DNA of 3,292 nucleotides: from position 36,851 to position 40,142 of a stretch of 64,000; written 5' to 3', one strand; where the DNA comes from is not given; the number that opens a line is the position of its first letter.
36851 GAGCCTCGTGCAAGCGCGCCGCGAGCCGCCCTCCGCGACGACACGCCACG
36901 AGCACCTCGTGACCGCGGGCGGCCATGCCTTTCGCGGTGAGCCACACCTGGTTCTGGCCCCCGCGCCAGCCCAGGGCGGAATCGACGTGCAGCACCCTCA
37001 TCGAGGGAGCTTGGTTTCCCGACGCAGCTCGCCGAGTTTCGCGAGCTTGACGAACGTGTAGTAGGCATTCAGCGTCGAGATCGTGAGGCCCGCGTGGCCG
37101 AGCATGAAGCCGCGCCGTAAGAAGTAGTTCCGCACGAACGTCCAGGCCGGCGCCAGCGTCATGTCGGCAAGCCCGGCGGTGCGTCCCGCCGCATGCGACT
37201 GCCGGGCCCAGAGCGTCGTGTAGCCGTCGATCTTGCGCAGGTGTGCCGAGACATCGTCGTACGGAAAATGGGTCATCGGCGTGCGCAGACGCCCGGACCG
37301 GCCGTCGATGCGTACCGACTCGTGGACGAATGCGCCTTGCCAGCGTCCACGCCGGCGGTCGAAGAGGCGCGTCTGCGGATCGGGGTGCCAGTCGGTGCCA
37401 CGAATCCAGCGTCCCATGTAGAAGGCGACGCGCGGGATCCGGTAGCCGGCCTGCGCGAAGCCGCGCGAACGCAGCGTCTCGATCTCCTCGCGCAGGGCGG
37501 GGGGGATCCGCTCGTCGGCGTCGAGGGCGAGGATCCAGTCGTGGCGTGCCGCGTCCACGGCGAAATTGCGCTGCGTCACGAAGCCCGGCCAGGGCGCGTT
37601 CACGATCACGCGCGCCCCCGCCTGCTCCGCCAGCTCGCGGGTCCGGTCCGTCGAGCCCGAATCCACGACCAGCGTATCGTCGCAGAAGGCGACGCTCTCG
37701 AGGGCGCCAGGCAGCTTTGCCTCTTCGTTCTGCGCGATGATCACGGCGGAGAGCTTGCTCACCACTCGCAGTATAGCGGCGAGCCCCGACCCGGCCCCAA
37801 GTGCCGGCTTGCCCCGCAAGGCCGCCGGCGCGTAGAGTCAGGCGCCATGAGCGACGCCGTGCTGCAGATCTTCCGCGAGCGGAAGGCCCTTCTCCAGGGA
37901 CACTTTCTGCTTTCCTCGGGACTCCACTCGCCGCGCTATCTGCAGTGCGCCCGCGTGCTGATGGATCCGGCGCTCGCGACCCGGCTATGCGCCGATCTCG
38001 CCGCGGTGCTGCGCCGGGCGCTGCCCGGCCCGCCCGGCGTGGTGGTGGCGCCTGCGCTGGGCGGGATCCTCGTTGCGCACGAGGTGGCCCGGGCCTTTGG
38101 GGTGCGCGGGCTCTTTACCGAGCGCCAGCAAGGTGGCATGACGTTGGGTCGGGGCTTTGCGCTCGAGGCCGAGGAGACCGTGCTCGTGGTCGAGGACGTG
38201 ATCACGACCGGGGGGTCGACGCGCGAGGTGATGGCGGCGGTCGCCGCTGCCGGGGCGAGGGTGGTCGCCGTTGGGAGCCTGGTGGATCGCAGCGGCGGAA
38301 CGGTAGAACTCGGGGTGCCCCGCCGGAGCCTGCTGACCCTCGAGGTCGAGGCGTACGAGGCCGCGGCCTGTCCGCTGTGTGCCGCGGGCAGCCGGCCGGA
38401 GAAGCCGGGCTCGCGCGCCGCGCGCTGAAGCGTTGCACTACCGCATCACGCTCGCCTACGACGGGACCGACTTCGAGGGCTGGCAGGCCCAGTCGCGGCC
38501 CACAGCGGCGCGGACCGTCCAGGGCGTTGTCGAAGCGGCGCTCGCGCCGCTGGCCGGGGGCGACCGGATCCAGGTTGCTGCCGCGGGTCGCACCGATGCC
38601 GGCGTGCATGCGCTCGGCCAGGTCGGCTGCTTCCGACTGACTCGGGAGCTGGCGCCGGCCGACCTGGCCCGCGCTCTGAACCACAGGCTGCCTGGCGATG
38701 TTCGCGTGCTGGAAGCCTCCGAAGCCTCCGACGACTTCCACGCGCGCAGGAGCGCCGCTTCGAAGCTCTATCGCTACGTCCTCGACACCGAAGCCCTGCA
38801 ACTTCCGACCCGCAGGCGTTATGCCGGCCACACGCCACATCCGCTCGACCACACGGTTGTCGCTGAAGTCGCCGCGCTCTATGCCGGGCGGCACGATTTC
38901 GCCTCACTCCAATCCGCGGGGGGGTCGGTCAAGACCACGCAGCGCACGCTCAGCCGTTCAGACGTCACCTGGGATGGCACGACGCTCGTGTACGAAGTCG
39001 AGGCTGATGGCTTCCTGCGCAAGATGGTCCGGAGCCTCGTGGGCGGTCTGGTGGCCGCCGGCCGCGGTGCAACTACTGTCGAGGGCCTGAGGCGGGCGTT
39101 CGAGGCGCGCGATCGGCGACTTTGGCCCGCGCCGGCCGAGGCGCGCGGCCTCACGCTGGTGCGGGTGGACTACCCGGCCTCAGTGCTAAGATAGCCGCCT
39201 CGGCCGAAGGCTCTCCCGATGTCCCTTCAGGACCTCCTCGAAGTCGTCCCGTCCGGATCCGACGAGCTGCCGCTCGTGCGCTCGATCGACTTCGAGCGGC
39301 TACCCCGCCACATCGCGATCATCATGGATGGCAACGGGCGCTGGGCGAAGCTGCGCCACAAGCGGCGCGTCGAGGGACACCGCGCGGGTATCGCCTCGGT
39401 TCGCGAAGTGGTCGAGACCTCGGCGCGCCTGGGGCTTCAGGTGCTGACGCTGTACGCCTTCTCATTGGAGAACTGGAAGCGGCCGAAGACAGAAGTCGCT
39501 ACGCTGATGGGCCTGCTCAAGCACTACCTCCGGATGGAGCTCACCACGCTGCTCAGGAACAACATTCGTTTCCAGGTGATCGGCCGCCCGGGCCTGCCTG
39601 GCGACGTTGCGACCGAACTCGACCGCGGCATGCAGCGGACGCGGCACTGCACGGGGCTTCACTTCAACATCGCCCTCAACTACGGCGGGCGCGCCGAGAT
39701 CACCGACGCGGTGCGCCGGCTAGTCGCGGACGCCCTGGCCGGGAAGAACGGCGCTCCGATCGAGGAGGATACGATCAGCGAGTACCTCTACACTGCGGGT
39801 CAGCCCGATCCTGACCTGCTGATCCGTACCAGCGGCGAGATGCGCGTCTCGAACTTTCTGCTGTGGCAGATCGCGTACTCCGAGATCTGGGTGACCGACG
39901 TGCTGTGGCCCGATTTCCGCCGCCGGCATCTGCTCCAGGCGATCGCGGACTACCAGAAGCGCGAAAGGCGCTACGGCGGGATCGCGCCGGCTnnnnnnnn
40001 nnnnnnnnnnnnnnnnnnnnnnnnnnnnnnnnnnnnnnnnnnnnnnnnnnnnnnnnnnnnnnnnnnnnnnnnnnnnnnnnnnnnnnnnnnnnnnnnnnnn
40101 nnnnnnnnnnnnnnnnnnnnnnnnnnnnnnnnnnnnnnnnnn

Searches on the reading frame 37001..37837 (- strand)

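Call 76: search_protein_families(library=pfam, proteins=[window:37001-37837:-], max_evalue=0.00001)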
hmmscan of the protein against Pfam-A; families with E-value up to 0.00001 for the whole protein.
window:37001-37837:- (279 aa): 1 family
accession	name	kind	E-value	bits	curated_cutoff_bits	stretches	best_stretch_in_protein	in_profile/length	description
PF00535.33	Glycos_transf_2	-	4.8e-17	62.8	23.3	1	30-165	1-141/168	Glycosyl transferase family 2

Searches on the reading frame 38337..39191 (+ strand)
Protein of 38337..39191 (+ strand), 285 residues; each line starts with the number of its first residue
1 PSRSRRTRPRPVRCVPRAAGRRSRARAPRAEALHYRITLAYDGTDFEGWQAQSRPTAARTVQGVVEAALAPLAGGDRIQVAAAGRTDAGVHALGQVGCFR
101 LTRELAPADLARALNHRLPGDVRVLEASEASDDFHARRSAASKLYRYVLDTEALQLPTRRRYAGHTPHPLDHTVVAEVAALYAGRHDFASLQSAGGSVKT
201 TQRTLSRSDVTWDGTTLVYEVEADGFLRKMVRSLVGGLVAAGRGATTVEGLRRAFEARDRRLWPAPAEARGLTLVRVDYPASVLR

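Call 76: search_protein_families(library=pfam, proteins=[window:38337-39191:+], max_evalue=0.00001)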
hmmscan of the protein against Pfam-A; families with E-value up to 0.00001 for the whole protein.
window:38337-39191:+ (285 aa): 1 family
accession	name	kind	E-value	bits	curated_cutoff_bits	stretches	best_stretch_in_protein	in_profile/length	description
PF01416.25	PseudoU_synth_1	-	4e-36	124.2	23.3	2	179-280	2-108/108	tRNA pseudouridine synthase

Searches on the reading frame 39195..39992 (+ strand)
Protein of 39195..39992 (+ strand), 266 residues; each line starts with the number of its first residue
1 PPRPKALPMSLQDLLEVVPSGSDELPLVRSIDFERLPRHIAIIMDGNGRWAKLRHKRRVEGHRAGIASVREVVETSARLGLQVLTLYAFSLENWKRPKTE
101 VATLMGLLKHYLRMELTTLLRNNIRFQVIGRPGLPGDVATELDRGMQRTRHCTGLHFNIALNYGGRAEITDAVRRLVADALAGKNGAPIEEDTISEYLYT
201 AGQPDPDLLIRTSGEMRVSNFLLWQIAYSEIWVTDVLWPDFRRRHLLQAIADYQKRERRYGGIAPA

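Call 76: search_protein_families(library=pfam, proteins=[window:39195-39992:+], max_evalue=0.00001)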
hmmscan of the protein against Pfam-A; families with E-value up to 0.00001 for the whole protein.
window:39195-39992:+ (266 aa): 1 family
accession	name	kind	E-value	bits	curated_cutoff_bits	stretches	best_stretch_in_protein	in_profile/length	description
PF01255.24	Prenyltransf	-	2e-84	283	27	1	43-261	1-219/219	Putative undecaprenyl diphosphate synthase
